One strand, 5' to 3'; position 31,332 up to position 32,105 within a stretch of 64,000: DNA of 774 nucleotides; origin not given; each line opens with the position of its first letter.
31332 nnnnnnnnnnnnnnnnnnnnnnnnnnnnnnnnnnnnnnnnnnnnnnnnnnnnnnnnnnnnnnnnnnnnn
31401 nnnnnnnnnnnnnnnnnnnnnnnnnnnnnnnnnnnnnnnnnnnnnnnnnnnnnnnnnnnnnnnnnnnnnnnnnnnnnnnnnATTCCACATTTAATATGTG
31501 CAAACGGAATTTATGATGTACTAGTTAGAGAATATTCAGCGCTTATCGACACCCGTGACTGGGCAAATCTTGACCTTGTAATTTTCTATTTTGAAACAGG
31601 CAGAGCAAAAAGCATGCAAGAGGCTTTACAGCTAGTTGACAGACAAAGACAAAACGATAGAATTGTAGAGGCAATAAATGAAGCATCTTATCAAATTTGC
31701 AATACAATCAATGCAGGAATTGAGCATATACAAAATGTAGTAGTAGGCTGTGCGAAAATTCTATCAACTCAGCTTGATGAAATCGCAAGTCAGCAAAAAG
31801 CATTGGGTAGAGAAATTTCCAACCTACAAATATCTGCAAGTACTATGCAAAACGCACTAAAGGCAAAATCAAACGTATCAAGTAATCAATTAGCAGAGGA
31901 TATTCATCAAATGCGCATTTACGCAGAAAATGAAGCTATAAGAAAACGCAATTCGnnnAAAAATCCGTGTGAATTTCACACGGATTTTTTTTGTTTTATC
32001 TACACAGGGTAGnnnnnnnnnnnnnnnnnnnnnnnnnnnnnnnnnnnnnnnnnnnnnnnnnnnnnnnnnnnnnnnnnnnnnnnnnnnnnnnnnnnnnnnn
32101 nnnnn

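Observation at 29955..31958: XRE-controlled pair of membrane proteins of unknown function: candidate defence, exclusion or toxin-like module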

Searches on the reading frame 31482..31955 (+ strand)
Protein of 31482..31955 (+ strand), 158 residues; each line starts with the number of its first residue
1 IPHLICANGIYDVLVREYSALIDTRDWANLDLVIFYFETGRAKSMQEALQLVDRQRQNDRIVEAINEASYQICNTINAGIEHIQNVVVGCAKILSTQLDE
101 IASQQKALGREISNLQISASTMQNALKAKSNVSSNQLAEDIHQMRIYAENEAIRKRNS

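Call 36: search_protein_families(library=pfam, alignment_id=A2, max_evalue=1)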
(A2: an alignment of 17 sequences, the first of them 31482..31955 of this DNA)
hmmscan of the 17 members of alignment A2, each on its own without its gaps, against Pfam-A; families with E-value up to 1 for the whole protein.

A. member 1, window:31482-31955:+ (158 aa): 3 families
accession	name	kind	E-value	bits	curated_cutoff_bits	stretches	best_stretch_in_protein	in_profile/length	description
PF13879.11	Hmw_CFAP97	-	0.13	13.4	25.6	1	93-156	46-98/100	Hemingway/CFA97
PF06419.17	COG6_N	-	0.29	11.7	27.4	1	83-146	20-82/114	Conserved oligomeric complex COG6, N-terminal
PF16740.10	SKA2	-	0.75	10.1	30.1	0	92-140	55-103/110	Spindle and kinetochore-associated protein 2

B. families by the number of members that match (of 17 scanned): 50 families (the first 25 are shown)
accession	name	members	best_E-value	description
PF06419.17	COG6_N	5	0.0017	Conserved oligomeric complex COG6, N-terminal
PF13879.11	Hmw_CFAP97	3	0.13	Hemingway/CFA97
PF24954.1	DUF7763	2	0.07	Domain of unknown function (DUF7763)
PF04513.17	Baculo_PEP_C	2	0.1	Baculovirus polyhedron envelope protein, PEP, C terminus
PF16740.10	SKA2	2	0.74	Spindle and kinetochore-associated protein 2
PF16113.10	ECH_2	1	0.00079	Enoyl-CoA hydratase/isomerase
PF08702.15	Fib_alpha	1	0.0052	Fibrinogen alpha/beta chain family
PF05478.16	Prominin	1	0.0066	Prominin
PF20455.3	DUF6708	1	0.0072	Family of unknown function (DUF6708)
PF12495.13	Vip3A_N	1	0.0075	Vegetative insecticide protein 3A N terminal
PF10256.14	Erf4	1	0.0092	Golgin subfamily A member 7/ERF4 family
PF25580.1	TPR_Rlf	1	0.012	Zinc finger protein Rlf-like, TPR repeats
PF25617.1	PhiKZ_gp86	1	0.019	Bacteriophage PhiKZ vertex-binding protein gp86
PF14633.12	SH2_2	1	0.019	SH2 domain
PF09361.15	Phasin_2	1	0.021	Phasin protein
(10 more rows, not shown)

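Call 41: search_protein_representatives(alignment_id=A2)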
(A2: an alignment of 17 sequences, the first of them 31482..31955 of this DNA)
Query: 17 sequences, 164 profile positions. Proteins with E-value up to 0.001 (for the whole library): 956; up to 1e-10: 844; up to 1e-30: 469. The best 150 are listed.
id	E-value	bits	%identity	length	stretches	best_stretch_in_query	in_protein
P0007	1.0e-65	236.7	-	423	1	2-164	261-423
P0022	4.4e-63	228.1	-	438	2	2-164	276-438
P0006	5.4e-63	227.8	-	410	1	3-164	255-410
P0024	3.6e-62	225.1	-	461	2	2-164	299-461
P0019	4.3e-62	224.9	-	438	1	2-164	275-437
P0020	4.3e-62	224.9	-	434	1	2-164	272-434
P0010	1.2e-59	216.9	-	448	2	3-164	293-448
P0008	9.1e-58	210.8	-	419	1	3-164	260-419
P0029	1.0e-57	210.6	-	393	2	5-164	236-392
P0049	6.1e-57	208.1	-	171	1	3-164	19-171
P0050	1.0e-55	204.2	-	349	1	2-164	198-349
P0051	1.1e-54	200.8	-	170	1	3-163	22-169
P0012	2.0e-54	199.9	-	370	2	2-164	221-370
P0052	3.8e-53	195.8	-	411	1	3-164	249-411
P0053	7.2e-52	191.6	-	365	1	3-164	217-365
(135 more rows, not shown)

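Call 69: search_solved_structures(query=A2, max_evalue=10, show_alignments=0)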
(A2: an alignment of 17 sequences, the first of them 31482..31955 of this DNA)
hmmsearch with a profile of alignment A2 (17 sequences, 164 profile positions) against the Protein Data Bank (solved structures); distinct sequences matched with E-value up to 10: 18.
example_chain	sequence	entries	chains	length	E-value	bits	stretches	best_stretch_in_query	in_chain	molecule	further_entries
1wyy_A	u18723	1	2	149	0.056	16.3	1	58-129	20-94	E2 Glycoprotein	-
2bez_C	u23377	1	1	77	0.11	15.3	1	58-121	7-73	Spike glycoprotein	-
4kht_A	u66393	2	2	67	0.13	15.2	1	89-136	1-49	Gp41 helix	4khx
5zvm_A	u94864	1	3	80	0.19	14.6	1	58-120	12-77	Spike glycoprotein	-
8ims_B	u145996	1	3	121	0.27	14.1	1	36-122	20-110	E3 ubiquitin-protein ligase TRAF7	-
8a3k_UNK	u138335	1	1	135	0.48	13.3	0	86-126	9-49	sc-apCC-4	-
5toh_A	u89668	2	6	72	0.49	13.3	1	84-144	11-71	Polymerase cofactor VP35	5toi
5zuv_A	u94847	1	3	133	0.6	13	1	53-111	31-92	Spike glycoprotein,Spike glycoprotein,inhibitor EK1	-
9y5f_B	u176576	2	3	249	0.64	12.9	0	85-130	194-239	sc-t-SNARE-5.s.8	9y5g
6lxt_A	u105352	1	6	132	0.64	12.9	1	60-122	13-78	Spike protein S2, Spike protein S2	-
6gmm_A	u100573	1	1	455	0.65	12.9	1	89-150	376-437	adhesin LabA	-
6vsj_A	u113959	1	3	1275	0.83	12.5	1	72-117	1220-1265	Spike glycoprotein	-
3ter_A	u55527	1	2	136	1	12.2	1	43-88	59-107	Mammalian stromal interaction molecule-1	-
5szs_A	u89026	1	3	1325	4.3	10.2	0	54-115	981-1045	Spike glycoprotein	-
5u87_A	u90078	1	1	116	5.2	9.9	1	49-98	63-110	Preproalbumin PawS1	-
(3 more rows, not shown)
